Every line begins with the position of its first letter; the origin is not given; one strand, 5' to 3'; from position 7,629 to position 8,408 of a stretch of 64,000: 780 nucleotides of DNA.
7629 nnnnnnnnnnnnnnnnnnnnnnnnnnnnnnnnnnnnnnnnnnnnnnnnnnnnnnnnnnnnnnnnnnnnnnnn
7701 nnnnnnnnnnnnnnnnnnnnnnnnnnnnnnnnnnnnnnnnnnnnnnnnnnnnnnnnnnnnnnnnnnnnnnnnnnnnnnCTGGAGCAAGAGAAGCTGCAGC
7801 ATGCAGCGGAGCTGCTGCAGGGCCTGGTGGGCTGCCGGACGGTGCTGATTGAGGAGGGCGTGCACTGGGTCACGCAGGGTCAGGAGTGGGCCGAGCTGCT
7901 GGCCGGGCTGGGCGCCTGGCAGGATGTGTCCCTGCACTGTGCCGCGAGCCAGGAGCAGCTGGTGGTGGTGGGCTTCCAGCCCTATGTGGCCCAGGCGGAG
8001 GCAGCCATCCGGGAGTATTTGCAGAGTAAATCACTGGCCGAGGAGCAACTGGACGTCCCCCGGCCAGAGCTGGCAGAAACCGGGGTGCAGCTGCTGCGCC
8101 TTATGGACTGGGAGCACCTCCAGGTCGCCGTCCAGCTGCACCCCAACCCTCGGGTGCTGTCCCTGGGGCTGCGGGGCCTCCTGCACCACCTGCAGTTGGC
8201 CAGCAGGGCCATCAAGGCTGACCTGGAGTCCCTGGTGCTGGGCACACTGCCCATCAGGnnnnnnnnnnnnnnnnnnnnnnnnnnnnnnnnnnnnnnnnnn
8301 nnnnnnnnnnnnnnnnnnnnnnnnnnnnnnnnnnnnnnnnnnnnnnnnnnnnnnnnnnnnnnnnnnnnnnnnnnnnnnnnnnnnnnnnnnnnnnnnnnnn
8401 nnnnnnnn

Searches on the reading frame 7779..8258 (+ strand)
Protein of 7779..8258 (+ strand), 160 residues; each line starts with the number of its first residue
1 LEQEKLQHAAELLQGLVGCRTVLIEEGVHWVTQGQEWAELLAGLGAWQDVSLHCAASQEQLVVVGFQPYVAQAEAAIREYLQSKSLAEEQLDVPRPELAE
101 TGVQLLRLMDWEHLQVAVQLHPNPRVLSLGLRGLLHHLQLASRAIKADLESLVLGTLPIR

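Call 43: find_homologous_proteins(query=window:7779-8258:+, max_evalue=1e-20)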
Query seq(160 aa): 539 candidates shared short words with the query, none scored E <= 1e-20.
